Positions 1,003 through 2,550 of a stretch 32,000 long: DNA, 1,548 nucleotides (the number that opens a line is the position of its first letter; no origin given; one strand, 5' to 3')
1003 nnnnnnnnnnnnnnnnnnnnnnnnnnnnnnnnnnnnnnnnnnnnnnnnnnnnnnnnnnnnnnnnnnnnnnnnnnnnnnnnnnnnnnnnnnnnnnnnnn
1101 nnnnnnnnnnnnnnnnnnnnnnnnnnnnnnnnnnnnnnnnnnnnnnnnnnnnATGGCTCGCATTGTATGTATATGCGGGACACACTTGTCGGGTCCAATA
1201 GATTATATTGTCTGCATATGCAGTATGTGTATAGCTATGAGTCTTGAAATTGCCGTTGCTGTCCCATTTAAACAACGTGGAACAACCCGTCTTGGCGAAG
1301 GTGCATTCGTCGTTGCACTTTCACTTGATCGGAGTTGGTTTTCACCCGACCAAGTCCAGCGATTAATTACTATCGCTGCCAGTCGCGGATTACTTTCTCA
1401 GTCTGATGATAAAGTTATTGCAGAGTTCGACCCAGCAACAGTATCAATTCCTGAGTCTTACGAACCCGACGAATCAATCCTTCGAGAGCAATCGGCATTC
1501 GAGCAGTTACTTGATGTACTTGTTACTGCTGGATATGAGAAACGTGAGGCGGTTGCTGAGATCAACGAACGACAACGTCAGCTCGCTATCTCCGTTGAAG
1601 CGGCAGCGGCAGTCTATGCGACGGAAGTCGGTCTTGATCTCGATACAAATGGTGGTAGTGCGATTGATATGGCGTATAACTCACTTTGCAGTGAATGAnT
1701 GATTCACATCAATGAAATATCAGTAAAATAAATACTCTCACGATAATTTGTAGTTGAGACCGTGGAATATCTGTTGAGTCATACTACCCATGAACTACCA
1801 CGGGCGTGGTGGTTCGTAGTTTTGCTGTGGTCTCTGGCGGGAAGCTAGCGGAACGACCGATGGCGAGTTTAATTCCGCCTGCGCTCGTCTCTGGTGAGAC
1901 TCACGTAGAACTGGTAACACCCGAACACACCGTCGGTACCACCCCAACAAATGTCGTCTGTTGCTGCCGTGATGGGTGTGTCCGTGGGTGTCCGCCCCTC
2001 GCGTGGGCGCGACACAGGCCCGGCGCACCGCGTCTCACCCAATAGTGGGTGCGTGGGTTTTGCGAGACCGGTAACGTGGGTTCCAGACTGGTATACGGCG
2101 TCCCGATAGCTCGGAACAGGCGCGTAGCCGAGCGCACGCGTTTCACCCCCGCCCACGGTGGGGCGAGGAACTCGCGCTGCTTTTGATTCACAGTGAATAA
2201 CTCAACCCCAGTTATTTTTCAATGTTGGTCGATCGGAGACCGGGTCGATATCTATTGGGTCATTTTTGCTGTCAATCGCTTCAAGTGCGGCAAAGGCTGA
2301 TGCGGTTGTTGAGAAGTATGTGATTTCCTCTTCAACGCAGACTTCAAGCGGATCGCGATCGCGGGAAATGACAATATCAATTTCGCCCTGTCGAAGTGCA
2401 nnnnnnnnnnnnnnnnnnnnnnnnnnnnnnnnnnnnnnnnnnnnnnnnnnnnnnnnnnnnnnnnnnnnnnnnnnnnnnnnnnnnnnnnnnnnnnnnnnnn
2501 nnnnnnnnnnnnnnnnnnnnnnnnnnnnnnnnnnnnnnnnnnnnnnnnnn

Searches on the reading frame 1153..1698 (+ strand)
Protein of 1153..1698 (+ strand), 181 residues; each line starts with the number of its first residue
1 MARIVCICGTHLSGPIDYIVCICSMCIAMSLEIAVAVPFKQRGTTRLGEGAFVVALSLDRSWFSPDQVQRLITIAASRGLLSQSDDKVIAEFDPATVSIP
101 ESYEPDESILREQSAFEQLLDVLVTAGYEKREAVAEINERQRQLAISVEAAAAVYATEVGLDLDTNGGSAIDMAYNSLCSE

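Call 10: search_protein_families(library=pfam, proteins=[window:1153-1698:+])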
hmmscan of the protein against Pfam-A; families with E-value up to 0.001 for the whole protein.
window:1153-1698:+ (181 aa): 1 family
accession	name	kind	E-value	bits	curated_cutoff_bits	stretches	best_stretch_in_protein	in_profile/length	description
PF09999.14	DUF2240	-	5.1e-52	175.8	22.3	1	30-164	1-138/144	Uncharacterized protein conserved in archaea (DUF2240)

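Call 16: find_encoding_contigs(protein=window:1153-1698:+, flank=4000, max_places=10)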
Protein window:1153-1698:+ (181 aa): 2 contigs read that carry it; 2 places shown.
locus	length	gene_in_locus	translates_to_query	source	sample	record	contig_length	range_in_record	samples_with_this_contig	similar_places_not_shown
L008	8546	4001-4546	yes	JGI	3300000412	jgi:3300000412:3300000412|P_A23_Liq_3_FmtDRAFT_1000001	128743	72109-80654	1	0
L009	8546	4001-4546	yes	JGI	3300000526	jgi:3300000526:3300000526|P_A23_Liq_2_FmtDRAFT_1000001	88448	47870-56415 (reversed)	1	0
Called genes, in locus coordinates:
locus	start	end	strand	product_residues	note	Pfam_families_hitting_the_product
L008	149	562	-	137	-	PF25956:DUF7993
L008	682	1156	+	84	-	-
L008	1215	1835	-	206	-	PF01895:PhoU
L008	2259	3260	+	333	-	PF04014:MazE_antitoxin, PF01895:PhoU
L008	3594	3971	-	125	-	PF01201:Ribosomal_S8e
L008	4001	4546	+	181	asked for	PF09999:DUF2240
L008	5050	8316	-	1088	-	PF25596:CPSase_L_D1, PF02786:CPSase_L_D2, PF02655:ATP-grasp_3 (faint), PF02787:CPSase_L_D3, PF25596:CPSase_L_D1, PF02786:CPSase_L_D2, PF02222:ATP-grasp (weak), PF07478:Dala_Dala_lig_C, +1 more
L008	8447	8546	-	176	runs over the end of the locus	PF19132:DUF5815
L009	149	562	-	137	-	PF25956:DUF7993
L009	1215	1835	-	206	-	PF01895:PhoU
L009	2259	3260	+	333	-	PF04014:MazE_antitoxin, PF01895:PhoU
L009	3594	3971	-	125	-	PF01201:Ribosomal_S8e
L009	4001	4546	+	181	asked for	PF09999:DUF2240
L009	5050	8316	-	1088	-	-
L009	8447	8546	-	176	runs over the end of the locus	PF19132:DUF5815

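Call 59: list_cluster_members(proteins=[window:1153-1698:+])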
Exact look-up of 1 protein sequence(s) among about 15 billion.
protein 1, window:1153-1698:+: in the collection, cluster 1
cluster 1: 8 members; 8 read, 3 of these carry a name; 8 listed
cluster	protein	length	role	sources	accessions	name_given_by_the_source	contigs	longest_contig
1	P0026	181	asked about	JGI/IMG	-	-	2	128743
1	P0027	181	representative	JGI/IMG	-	Uncharacterized protein conserved in archaea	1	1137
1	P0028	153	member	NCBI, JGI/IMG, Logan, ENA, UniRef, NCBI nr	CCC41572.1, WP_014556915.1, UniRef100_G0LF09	DUF2240 family protein [Haloquadratum walsbyi] | hypothetical protein | DUF2240 family protein n=1 Tax=Haloquadratum walsbyi (strain DSM 16854 / JCM 12705 / C23) ...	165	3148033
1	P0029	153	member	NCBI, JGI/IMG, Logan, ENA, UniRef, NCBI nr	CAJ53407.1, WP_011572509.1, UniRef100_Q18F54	DUF2240 family protein [Haloquadratum walsbyi] | hypothetical protein | DUF2240 family protein n=1 Tax=Haloquadratum walsbyi (strain DSM 16790 / HBSQ001) ...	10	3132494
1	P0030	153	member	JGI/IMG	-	-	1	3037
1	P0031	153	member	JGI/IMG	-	-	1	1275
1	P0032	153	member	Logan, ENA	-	-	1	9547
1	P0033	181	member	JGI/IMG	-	-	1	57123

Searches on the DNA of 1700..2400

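Call 7: search_rna_families(source=window, start=1700, end=2400, threshold=evalue, max_evalue=10, show_alignments=3)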
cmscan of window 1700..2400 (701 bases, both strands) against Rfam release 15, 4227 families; matches with E-value up to 10: 4.
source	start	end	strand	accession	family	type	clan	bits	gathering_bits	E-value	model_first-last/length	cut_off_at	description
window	1922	2075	-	RF02657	sot2652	Gene; sRNA;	-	18.5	61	0.1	1-187/187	no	Sense overlapping transcript RNA 2652 (sot)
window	1856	1894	+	RF01307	sR55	Gene; snRNA; snoRNA; CD-box;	-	14.1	35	1.7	1-65/65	no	Small nucleolar RNA sR55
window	2176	2201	-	RF01834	fiv_FSE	Cis-reg; frameshift_element;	-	14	53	3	1-35/35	no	ribosomal frameshift site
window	2270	2381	+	RF02916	atpB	Cis-reg;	-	11.4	37.4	6.2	1-128/128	no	atpB RNA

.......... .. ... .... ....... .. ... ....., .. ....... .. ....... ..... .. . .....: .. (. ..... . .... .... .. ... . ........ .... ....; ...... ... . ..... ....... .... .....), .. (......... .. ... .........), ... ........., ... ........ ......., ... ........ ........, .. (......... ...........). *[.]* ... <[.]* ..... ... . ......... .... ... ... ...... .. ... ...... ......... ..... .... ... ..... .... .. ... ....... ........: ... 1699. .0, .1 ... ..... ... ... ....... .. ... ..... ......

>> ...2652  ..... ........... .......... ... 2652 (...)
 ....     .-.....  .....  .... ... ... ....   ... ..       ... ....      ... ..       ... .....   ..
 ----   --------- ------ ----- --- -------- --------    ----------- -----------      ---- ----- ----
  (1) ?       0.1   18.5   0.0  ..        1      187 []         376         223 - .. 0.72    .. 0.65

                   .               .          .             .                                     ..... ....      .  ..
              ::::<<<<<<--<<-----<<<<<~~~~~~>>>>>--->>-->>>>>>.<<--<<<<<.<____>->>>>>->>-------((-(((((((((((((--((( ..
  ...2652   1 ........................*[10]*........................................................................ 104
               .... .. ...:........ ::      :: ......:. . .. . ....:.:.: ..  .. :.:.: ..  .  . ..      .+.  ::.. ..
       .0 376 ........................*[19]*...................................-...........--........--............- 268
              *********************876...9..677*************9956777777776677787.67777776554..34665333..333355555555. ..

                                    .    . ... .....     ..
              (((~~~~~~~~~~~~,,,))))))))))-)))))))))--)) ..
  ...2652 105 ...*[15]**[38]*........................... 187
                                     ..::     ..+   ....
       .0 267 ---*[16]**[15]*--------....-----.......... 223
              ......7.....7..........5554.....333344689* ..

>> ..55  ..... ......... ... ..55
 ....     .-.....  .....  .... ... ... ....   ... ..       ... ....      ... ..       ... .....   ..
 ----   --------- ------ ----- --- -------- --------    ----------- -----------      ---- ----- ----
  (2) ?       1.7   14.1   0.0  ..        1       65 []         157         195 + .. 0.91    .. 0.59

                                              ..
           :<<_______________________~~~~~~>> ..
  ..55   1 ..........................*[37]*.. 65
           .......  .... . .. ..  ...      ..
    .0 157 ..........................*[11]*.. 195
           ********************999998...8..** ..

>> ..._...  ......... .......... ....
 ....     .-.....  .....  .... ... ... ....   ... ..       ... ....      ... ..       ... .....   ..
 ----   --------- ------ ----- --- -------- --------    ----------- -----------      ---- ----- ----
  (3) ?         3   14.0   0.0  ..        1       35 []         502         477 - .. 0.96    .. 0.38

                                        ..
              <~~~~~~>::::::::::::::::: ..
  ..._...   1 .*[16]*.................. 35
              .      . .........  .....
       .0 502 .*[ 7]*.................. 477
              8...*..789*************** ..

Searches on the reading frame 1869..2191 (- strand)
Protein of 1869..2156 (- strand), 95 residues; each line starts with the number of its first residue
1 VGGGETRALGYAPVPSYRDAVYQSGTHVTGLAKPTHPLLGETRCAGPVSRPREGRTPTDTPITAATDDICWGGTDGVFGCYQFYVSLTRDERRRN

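Call 10: search_protein_families(library=pfam, proteins=[window:1869-2156:-, window:1901-2191:-])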
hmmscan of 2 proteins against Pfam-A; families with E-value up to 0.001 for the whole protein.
window:1869-2156:- (95 aa): 0 families

window:1901-2191:- (96 aa): 0 families
